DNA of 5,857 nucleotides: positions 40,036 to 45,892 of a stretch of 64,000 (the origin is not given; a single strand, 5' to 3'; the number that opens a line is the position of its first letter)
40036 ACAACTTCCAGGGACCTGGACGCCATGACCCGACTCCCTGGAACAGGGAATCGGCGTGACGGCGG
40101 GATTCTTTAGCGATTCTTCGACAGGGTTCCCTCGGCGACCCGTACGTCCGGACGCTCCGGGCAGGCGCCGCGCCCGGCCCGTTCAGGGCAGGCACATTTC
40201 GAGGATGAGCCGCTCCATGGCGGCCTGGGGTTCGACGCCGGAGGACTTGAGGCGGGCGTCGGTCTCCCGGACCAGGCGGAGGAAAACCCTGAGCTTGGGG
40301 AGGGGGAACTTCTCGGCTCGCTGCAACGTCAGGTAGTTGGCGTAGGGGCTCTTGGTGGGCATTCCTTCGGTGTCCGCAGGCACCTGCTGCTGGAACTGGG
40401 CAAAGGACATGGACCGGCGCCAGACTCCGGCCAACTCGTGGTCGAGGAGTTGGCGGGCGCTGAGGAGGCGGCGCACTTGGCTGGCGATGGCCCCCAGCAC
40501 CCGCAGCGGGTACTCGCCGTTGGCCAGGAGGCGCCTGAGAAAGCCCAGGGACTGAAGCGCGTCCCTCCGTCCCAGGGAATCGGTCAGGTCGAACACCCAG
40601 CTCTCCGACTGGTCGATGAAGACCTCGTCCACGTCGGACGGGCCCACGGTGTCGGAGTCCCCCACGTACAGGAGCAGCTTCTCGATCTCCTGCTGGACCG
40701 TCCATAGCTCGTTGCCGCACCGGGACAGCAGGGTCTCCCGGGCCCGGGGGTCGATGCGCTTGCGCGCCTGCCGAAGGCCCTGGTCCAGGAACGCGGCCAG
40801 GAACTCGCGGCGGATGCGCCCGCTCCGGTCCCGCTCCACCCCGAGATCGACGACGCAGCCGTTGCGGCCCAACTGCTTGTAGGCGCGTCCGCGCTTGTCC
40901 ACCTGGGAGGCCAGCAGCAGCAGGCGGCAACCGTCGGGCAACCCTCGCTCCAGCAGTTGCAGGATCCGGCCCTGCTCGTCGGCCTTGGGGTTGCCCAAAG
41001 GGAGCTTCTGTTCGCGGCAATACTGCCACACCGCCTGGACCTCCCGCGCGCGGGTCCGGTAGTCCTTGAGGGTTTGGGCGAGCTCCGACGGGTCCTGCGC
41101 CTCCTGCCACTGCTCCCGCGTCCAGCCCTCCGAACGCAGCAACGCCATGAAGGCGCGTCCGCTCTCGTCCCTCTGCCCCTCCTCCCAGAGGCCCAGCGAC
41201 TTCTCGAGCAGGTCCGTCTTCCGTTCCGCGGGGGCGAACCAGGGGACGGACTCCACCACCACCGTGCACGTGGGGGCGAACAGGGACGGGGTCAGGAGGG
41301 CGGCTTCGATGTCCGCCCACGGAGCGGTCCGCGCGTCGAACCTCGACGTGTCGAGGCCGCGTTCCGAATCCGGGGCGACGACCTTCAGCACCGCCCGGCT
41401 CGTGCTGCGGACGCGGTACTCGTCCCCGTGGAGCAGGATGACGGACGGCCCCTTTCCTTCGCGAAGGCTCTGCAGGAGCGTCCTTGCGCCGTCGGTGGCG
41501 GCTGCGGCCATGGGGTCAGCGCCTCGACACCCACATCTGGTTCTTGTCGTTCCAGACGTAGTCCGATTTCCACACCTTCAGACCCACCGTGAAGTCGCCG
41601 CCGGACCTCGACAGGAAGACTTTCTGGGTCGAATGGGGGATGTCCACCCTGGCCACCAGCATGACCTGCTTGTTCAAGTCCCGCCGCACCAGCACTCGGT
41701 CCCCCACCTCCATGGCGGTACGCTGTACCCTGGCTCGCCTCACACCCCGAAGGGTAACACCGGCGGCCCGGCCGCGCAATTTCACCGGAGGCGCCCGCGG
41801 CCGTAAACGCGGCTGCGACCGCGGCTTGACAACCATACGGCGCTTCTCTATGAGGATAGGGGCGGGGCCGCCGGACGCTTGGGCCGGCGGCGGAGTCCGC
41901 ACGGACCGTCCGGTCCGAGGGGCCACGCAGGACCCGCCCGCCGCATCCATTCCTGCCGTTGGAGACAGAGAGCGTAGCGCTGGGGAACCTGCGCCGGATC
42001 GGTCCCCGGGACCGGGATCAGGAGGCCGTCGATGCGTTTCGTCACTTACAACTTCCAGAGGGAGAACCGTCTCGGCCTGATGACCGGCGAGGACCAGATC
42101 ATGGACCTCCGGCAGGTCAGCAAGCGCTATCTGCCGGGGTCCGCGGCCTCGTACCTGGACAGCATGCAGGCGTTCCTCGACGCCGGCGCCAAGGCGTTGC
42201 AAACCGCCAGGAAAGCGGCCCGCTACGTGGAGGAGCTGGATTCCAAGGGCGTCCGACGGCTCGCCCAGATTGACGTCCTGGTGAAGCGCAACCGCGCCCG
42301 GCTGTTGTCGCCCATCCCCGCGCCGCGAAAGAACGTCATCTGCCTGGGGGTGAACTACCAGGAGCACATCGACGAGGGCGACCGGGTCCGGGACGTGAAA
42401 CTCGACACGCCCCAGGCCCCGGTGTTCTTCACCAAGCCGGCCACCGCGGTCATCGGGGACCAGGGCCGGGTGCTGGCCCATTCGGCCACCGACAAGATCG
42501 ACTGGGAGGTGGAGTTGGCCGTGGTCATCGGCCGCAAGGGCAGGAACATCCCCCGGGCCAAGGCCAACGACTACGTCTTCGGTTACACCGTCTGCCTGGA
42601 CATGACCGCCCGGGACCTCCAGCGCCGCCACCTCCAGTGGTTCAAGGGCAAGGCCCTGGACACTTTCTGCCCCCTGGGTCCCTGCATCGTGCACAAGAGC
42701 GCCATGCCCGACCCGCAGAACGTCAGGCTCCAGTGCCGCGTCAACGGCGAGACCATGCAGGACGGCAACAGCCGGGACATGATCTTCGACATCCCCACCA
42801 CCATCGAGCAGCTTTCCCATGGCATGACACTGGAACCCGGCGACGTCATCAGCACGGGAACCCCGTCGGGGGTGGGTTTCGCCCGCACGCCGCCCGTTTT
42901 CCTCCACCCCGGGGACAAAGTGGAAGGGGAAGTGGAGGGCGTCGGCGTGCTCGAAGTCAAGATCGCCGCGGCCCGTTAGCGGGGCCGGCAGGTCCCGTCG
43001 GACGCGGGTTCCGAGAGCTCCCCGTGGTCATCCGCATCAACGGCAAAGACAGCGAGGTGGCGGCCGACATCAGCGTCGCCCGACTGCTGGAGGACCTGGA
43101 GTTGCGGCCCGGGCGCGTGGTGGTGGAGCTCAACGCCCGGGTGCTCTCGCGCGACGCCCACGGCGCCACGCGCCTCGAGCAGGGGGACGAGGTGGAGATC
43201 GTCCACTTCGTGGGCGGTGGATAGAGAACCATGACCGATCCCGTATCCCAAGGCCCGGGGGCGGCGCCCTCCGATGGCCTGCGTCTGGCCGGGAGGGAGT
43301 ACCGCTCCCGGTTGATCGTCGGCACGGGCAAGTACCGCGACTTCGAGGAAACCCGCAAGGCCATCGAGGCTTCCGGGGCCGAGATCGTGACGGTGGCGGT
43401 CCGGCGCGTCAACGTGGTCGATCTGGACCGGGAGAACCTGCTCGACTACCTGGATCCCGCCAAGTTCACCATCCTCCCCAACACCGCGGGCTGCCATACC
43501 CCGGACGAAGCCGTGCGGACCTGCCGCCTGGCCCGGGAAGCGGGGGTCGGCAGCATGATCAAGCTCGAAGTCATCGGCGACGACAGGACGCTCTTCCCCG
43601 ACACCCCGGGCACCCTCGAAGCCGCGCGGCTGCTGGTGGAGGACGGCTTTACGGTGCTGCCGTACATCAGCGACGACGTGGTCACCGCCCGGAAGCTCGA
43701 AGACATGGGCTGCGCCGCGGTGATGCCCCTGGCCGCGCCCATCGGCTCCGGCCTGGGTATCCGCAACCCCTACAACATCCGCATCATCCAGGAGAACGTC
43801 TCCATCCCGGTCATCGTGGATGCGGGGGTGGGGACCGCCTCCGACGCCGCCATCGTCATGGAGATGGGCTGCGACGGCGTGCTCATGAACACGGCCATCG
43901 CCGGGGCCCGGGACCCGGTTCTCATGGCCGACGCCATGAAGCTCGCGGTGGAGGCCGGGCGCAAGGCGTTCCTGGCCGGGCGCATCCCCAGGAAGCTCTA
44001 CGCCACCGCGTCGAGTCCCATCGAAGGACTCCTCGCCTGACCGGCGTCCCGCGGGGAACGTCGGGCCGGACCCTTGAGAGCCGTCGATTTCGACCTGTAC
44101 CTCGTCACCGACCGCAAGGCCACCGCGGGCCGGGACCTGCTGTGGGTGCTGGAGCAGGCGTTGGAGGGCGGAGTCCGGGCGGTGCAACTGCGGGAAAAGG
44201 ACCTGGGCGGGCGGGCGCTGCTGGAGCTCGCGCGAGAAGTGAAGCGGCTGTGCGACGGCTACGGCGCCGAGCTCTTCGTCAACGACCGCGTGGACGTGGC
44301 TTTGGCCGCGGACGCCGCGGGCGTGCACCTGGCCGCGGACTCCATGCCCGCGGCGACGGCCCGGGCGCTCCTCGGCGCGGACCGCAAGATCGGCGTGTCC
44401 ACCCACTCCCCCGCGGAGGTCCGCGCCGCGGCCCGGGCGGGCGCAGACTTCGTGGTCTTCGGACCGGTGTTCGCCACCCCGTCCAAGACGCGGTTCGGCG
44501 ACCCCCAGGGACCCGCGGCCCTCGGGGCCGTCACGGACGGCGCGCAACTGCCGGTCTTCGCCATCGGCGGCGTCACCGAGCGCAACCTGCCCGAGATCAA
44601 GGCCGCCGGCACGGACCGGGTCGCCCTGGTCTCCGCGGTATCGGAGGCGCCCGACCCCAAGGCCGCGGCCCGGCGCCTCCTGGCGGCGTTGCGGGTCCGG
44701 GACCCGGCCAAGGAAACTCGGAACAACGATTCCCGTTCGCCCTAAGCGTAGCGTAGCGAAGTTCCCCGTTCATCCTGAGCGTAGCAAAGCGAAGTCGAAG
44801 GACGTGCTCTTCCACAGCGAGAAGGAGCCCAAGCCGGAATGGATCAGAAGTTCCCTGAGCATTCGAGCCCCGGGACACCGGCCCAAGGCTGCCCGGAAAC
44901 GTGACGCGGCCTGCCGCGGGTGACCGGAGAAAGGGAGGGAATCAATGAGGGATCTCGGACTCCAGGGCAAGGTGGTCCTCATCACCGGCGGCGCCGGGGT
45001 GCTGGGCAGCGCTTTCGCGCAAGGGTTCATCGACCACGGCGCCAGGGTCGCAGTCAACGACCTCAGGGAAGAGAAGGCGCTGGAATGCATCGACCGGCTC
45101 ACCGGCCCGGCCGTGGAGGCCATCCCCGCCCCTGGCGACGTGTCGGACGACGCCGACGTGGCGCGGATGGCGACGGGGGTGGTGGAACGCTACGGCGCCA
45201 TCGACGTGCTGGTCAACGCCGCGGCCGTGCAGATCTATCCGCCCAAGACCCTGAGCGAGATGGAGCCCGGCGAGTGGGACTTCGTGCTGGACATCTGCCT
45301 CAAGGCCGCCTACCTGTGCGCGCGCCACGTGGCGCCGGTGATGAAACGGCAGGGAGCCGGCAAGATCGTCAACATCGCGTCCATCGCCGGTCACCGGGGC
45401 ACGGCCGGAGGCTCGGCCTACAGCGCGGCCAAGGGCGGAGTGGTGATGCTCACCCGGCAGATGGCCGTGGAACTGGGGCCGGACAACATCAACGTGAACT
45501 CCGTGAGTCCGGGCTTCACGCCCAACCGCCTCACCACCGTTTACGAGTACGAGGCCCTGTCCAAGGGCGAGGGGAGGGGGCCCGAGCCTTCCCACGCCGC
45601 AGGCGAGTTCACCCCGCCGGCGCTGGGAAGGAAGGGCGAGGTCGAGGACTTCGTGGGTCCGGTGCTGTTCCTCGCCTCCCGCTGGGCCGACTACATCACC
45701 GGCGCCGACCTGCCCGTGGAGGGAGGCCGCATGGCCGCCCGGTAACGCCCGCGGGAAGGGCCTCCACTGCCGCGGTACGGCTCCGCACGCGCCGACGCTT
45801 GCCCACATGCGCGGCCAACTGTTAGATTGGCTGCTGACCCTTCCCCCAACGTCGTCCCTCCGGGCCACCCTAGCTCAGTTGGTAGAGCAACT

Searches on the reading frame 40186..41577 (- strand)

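Call 34: search_protein_families(library=pfam, proteins=[window:40186-41577:-], max_evalue=0.0001)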
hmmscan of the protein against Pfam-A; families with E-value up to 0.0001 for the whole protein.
window:40186-41577:- (464 aa): 1 family
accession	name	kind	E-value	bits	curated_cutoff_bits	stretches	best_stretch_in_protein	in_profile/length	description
PF21694.2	DNA_pol3_delta_C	-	8.1e-15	55.3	27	1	326-460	2-120/121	DNA polymerase III delta subunit, C-terminal domain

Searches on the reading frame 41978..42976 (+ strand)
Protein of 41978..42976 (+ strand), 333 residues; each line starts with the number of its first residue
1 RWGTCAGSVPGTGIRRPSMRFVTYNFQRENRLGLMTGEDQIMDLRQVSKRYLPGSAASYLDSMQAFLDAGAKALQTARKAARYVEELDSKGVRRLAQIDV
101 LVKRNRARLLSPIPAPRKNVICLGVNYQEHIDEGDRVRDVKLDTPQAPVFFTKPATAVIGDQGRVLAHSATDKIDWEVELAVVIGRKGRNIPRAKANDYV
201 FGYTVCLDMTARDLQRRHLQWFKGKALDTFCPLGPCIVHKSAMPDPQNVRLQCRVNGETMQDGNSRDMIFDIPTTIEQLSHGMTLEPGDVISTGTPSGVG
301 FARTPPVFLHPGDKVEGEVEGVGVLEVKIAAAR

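Call 34: search_protein_families(library=pfam, proteins=[window:41978-42976:+], max_evalue=0.0001)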
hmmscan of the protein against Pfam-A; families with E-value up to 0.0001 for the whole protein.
window:41978-42976:+ (333 aa): 1 family
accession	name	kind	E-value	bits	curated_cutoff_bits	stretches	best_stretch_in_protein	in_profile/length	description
PF01557.24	FAA_hydrolase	-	2.9e-78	262.8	23.9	1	120-329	2-213/214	Fumarylacetoacetate (FAA) hydrolase C-terminal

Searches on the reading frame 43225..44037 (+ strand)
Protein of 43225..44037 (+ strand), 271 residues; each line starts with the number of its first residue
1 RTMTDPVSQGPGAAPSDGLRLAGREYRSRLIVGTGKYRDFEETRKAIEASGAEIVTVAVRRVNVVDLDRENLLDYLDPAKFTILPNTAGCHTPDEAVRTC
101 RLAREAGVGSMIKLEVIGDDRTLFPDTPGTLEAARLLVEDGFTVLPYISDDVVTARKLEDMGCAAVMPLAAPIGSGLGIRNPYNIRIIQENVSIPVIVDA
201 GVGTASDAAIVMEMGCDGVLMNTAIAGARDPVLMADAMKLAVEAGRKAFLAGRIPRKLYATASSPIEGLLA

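Call 34: search_protein_families(library=pfam, proteins=[window:43225-44037:+], max_evalue=0.0001)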
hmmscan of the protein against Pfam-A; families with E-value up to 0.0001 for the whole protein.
window:43225-44037:+ (271 aa): 2 families
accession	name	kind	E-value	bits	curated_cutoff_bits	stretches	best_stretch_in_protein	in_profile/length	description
PF05690.20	ThiG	-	1.3e-113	378.8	23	1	21-265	2-247/247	Thiazole biosynthesis protein ThiG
PF00977.27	His_biosynth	-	5.9e-05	23.1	23.6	0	185-235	65-113/228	Histidine biosynthesis protein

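Call 52: find_homologous_proteins(query=window:43225-44037:+, max_evalue=1e-60)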
Query window:43225-44037:+ (271 aa): 7999 proteins with E <= 1e-60 among 8000 candidates; the best 120 are listed.
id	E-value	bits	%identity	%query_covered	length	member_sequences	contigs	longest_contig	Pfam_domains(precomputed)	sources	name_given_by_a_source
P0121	1.3e-162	557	96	99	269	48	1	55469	PF05690.21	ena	-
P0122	2.0e-153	527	91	99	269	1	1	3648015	PF05690.21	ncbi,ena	-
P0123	8.5e-153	525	90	99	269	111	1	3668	PF05690.21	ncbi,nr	ncbi:MAG: thiazole synthase [Deltaproteobacteria bacterium]|nr:thiazole synthase [Deltaproteobacteri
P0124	2.6e-152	523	93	96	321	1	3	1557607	PF05690.21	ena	-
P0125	4.4e-152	523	90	99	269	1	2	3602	PF05690.21,PF00977.28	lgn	-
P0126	8.8e-151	518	93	94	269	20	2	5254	PF05690.21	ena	-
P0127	2.3e-150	517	92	95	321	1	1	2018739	PF05690.21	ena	-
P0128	4.5e-150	516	92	95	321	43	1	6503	PF05690.21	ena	-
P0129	6.2e-150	516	88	99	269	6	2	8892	PF05690.21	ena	-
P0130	1.3e-149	515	92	95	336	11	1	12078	PF05690.21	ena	-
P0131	8.4e-137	473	82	97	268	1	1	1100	PF05690.21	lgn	-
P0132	4.6e-136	470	82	97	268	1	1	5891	PF05690.21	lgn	-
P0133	7.2e-136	470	81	97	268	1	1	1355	PF05690.21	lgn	-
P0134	2.8e-135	468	83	94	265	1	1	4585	PF05690.21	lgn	-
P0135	9.4e-135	466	82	94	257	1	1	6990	PF05690.21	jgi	jgi:thiazole synthase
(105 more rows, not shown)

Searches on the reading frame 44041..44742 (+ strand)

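Call 34: search_protein_families(library=pfam, proteins=[window:44041-44742:+], max_evalue=0.0001)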
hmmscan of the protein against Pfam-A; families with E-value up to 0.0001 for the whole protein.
window:44041-44742:+ (234 aa): 1 family
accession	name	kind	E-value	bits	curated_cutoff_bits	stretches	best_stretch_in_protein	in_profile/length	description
PF02581.23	TMP-TENI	-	8.3e-62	208.2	27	1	19-200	1-180/180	Thiamine monophosphate synthase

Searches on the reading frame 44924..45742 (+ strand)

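Call 41: search_protein_families(library=pfam, proteins=[window:44924-45742:+], max_evalue=0.0001)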
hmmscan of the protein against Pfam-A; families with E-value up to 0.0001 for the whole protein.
window:44924-45742:+ (273 aa): 3 families
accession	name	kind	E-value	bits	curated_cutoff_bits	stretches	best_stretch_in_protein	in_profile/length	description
PF13561.12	adh_short_C2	-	2.4e-50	171.8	27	1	27-268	8-234/236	Enoyl-(Acyl carrier protein) reductase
PF00106.31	adh_short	-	3.8e-50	170.5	26.6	1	16-200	1-183/195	short chain dehydrogenase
PF08659.16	KR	-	5.6e-13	49.6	22.6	1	18-170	3-153/180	KR domain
